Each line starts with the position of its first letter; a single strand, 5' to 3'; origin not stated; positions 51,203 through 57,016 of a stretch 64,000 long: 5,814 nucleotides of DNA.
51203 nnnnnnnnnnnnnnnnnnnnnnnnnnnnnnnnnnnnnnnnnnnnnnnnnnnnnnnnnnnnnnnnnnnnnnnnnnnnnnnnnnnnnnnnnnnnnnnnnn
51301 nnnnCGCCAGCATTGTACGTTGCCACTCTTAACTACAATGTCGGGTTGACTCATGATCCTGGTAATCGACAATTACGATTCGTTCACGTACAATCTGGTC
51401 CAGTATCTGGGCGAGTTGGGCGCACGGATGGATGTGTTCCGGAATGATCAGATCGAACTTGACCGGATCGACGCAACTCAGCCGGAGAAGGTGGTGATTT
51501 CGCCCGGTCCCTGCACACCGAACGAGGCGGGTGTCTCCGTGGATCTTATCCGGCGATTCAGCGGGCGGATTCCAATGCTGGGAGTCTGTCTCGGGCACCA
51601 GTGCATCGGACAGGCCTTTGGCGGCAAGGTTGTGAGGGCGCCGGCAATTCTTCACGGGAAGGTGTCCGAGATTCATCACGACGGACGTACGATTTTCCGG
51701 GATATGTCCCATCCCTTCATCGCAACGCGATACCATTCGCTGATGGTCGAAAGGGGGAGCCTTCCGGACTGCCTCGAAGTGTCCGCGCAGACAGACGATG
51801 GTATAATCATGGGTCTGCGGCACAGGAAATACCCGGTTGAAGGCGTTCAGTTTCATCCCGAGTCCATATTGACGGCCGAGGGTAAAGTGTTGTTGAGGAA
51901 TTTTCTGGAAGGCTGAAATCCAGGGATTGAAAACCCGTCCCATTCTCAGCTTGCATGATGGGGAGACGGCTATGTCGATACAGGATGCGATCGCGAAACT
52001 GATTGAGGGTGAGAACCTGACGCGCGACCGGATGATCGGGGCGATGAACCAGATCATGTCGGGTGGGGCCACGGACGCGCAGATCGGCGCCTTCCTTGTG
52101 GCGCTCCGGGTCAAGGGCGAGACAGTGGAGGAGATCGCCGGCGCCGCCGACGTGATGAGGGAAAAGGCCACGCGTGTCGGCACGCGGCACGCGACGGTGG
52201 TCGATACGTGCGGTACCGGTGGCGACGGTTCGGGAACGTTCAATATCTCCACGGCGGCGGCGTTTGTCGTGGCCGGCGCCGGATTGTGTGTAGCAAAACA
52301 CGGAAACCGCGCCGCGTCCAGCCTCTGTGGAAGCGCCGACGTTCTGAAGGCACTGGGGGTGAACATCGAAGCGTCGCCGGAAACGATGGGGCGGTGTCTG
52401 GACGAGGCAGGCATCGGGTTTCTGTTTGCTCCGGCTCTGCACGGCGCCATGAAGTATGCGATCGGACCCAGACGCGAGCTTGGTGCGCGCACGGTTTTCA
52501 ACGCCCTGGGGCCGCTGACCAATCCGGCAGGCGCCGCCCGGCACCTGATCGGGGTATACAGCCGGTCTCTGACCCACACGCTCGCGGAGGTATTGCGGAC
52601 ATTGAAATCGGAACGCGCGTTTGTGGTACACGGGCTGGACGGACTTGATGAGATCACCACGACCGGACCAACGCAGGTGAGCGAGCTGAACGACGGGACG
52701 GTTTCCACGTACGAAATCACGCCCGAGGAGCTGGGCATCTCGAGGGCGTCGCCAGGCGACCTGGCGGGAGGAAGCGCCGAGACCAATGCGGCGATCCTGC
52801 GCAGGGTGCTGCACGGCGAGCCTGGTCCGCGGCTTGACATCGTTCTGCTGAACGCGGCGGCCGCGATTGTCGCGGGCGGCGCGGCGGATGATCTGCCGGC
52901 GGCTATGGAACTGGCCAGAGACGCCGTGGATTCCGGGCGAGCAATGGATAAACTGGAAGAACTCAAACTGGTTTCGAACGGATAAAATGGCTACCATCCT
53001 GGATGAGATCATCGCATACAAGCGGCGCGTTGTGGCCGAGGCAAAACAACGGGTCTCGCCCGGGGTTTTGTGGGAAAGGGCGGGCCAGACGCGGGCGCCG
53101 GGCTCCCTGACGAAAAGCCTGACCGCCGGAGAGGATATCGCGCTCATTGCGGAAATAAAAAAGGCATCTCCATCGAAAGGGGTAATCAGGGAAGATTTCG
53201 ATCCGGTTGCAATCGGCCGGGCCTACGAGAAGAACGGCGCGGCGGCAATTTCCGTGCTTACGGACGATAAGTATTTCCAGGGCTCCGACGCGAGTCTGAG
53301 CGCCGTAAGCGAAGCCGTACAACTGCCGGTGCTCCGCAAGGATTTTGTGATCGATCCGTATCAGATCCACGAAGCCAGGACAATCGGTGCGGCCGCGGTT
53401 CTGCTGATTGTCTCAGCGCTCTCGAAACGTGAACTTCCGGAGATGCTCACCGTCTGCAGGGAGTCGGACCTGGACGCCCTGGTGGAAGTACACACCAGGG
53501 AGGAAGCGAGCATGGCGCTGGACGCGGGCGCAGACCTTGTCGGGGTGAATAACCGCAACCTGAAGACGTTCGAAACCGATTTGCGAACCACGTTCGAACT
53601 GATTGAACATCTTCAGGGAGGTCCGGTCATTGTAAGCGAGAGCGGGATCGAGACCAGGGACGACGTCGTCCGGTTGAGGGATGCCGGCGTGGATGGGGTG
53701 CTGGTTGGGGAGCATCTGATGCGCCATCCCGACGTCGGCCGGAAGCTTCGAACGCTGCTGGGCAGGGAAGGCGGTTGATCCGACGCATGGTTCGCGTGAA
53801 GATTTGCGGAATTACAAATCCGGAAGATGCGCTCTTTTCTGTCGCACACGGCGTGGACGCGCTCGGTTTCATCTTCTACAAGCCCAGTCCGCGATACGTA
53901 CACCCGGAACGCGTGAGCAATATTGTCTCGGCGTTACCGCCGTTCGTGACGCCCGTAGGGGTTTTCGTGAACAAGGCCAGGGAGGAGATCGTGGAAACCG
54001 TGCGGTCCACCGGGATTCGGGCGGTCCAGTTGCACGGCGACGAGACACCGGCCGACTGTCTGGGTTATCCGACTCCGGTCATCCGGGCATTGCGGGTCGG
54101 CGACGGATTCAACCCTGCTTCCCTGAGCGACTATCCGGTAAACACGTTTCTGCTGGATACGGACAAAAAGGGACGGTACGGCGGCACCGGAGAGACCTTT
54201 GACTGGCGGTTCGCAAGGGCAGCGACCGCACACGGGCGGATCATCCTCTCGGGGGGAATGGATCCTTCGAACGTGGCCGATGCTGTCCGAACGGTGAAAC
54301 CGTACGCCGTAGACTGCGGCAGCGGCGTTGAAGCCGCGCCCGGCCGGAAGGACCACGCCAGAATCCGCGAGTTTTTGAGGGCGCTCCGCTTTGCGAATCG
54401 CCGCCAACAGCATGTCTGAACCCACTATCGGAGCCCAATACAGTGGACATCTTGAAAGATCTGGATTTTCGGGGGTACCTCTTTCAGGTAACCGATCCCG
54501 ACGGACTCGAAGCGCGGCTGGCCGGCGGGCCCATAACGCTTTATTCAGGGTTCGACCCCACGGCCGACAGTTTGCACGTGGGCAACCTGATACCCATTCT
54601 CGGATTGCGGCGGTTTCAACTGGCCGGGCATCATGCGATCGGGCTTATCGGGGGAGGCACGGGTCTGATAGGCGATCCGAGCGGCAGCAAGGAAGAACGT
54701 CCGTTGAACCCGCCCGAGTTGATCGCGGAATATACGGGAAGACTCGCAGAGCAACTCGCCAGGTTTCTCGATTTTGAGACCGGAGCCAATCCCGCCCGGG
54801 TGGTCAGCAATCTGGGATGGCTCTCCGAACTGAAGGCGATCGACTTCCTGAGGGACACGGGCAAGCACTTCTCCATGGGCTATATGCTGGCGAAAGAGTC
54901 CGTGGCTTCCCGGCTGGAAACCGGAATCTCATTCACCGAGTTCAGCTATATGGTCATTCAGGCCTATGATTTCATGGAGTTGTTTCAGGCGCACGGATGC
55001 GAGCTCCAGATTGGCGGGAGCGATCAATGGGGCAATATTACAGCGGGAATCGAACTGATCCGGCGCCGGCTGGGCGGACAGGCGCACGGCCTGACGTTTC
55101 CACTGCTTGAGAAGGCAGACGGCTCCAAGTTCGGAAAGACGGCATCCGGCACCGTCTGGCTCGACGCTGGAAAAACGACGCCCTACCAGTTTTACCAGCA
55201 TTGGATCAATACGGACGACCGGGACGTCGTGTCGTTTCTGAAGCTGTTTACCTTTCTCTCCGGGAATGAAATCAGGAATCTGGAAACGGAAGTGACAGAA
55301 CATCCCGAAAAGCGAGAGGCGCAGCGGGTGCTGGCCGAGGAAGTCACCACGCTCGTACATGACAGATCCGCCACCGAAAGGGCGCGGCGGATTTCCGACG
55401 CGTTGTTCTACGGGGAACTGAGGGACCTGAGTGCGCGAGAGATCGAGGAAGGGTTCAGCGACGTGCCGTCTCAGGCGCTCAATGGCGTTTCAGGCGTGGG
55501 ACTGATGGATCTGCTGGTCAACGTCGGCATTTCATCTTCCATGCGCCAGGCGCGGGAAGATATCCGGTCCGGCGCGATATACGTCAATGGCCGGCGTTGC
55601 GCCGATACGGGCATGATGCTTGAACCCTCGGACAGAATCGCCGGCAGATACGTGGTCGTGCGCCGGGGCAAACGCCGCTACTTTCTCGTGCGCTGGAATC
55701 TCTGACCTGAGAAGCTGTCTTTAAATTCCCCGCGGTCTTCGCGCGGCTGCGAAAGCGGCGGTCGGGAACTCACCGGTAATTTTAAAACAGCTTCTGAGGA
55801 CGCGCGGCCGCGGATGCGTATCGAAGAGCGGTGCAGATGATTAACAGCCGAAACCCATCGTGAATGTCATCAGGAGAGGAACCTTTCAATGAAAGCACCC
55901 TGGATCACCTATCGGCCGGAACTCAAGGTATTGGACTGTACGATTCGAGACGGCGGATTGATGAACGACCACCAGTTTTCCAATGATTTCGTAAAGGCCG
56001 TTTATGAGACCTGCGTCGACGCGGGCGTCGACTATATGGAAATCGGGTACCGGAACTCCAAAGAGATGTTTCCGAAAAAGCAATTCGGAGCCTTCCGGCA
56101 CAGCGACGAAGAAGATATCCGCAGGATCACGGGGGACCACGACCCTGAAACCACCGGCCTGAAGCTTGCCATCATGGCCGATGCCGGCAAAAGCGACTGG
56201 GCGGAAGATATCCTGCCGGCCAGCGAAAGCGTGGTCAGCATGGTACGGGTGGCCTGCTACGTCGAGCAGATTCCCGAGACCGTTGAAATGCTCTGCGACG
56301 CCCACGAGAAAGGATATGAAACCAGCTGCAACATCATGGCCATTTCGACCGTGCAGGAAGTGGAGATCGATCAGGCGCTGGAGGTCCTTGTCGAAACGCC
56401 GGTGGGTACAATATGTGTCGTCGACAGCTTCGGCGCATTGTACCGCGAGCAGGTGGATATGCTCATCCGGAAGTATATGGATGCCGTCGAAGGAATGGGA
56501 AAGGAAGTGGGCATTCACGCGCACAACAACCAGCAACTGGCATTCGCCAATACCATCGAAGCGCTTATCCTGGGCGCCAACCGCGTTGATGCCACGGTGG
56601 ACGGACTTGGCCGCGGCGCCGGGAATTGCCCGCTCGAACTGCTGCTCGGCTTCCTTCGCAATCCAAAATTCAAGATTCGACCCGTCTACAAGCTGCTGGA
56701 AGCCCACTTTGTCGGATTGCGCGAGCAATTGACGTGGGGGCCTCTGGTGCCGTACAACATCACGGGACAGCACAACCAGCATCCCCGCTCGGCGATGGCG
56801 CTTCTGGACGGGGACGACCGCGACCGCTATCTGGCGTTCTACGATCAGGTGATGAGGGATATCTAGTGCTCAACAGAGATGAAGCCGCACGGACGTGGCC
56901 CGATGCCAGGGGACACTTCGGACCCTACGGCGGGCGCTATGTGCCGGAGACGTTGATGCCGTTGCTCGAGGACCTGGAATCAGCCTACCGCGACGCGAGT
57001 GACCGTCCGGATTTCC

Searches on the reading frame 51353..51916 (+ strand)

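Call 37: search_protein_families(library=pfam, proteins=[window:51353-51916:+], max_evalue=0.001)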
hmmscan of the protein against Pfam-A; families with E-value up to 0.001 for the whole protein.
window:51353-51916:+ (187 aa): 2 families
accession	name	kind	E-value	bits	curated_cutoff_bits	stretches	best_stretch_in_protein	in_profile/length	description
PF00117.34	GATase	-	4.9e-61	206.2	22.8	1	3-185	1-187/190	Glutamine amidotransferase class-I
PF07722.19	Peptidase_C26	-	1.6e-10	41.6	20.5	1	70-170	103-219/219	Peptidase C26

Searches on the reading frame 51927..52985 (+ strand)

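Call 37: search_protein_families(library=pfam, proteins=[window:51927-52985:+], max_evalue=0.001)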
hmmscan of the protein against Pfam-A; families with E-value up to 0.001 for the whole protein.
window:51927-52985:+ (352 aa): 2 families
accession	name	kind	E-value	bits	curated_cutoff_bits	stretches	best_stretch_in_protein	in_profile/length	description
PF00591.27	Glycos_transf_3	-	4.8e-94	315.2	27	1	90-339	3-252/253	Glycosyl transferase family, a/b domain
PF02885.22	Glycos_trans_3N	-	1.5e-26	92.4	26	1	19-81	1-63/63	Glycosyl transferase family, helical bundle domain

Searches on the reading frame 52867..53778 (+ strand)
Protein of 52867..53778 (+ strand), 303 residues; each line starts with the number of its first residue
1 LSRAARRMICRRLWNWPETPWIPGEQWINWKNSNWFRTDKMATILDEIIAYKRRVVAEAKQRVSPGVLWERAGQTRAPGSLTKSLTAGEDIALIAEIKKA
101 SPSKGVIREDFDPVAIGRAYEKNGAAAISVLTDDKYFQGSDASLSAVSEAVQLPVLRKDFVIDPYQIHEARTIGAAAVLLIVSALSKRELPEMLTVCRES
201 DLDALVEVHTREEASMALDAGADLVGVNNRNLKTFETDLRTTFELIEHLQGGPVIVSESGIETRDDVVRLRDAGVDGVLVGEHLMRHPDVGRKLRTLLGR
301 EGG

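Call 37: search_protein_families(library=pfam, proteins=[window:52867-53778:+], max_evalue=0.001)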
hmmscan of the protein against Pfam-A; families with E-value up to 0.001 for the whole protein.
window:52867-53778:+ (303 aa): 5 families
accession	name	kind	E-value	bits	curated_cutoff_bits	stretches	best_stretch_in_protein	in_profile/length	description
PF00218.27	IGPS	-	9.7e-87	290.8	27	1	45-297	1-254/254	Indole-3-glycerol phosphate synthase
PF01729.25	QRPTase_C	-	6e-05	23.3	23.1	1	204-282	83-156/169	Quinolinate phosphoribosyl transferase, C-terminal domain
PF01070.24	FMN_dh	-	0.00055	19.5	24.9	0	208-283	226-304/350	FMN-dependent dehydrogenase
PF04131.20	NanE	-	0.00078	19.1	27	0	192-293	83-185/192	Putative N-acetylmannosamine-6-phosphate epimerase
PF00977.27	His_biosynth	-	0.00079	19.4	23.6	0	243-284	183-222/228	Histidine biosynthesis protein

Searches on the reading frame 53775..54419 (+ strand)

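Call 37: search_protein_families(library=pfam, proteins=[window:53775-54419:+], max_evalue=0.001)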
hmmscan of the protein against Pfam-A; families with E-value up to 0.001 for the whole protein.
window:53775-54419:+ (214 aa): 1 family
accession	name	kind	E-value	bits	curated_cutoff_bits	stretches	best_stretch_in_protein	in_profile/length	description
PF00697.28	PRAI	-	2.8e-41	141.8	22.7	1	8-202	1-192/193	N-(5'phosphoribosyl)anthranilate (PRA) isomerase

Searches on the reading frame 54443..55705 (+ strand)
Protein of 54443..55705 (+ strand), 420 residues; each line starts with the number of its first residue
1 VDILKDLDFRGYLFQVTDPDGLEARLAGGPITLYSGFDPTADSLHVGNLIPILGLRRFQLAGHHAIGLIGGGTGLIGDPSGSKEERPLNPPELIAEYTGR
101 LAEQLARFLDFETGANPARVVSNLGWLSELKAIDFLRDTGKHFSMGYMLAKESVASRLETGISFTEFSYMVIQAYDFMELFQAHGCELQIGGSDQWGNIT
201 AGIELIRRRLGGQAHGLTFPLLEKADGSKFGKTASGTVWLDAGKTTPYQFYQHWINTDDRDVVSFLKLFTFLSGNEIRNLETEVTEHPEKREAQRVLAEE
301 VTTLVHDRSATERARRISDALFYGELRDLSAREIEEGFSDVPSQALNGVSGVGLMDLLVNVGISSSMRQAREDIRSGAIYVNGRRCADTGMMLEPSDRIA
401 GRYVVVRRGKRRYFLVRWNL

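Call 37: search_protein_families(library=pfam, proteins=[window:54443-55705:+], max_evalue=0.001)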
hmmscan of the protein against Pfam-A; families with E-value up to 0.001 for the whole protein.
window:54443-55705:+ (420 aa): 3 families
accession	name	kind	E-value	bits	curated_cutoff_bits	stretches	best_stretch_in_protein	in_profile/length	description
PF00579.31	tRNA-synt_1b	-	2.6e-80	270.3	21.1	1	29-322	4-291/292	tRNA synthetases class I (W and Y)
PF22421.1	SYY_C-terminal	-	7.5e-29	99.9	27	1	333-416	1-83/83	Tyrosine--tRNA ligase SYY-like C-terminal domain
PF01479.30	S4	-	5.1e-11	42.6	22.8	1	354-399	3-48/48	S4 domain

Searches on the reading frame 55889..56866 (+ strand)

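Call 37: search_protein_families(library=pfam, proteins=[window:55889-56866:+], max_evalue=0.001)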
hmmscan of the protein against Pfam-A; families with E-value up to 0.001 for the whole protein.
window:55889-56866:+ (325 aa): 1 family
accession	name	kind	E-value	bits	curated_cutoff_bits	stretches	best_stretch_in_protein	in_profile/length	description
PF00682.25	HMGL-like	-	2.5e-25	89.8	29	1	12-256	2-239/260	HMGL-like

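Call 78: search_protein_families(library=ncbifam, proteins=[window:55889-56866:+], max_evalue=0.01)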
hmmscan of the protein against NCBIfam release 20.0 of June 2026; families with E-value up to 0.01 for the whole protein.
window:55889-56866:+ (325 aa): 23 families
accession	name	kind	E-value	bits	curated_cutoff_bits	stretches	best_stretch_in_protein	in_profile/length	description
NF006049.0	PRK08195.1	subfamily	2.3e-36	125.5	229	1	11-257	7-246/344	4-hyroxy-2-oxovalerate/4-hydroxy-2-oxopentanoic acid aldolase,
TIGR03217.1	4OH_2_O_val_ald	equivalog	5.3e-32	111.3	286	1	12-256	3-240/334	4-hydroxy-2-oxovalerate aldolase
TIGR02146.1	LysS_fung_arch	equivalog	4.1e-17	62.5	413.55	1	14-256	1-235/344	homocitrate synthase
NF002085.0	PRK00915.1-2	subfamily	4.6e-15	55.3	517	1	164-252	160-245/504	2-isopropylmalate synthase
TIGR02660.1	nifV_homocitr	equivalog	2.8e-14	53.2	462.9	1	14-251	4-232/365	homocitrate synthase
TIGR02090.1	LEU1_arch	subfamily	3.8e-14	52.6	484.75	1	168-253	151-233/363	isopropylmalate/citramalate/homocitrate synthases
NF002086.0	PRK00915.1-3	equivalog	5.6e-14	51.5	532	1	161-253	154-247/516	2-isopropylmalate synthase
TIGR00973.1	leuA_bact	equivalog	2.8e-13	49.2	598.7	1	158-256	146-245/494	2-isopropylmalate synthase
NF002087.0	PRK00915.1-4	equivalog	1.8e-12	46.6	729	1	162-252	155-246/516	2-isopropylmalate synthase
NF041069.1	IPMS_Sufob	equivalog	2.3e-12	46.9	600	1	13-252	2-234/371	isopropylmalate synthase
NF002084.0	PRK00915.1-1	equivalog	2.3e-12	46.2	748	1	144-252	137-244/523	2-isopropylmalate synthase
TIGR00977.1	citramal_synth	equivalog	3.1e-12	45.6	450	1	163-250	159-244/526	citramalate synthase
NF042433.1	CitmalDyn_Leptosp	equivalog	1.7e-10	40.1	950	1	161-256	160-253/514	(R)-citramalate synthase CimA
NF002088.0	PRK00915.1-5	equivalog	1e-09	37.5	697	1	162-250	152-241/514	2-isopropylmalate synthase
NF042434.1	IPMS_Lepto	equivalog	5.8e-09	35.4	500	1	193-247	191-244/374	2-isopropylmalate synthase LeuA2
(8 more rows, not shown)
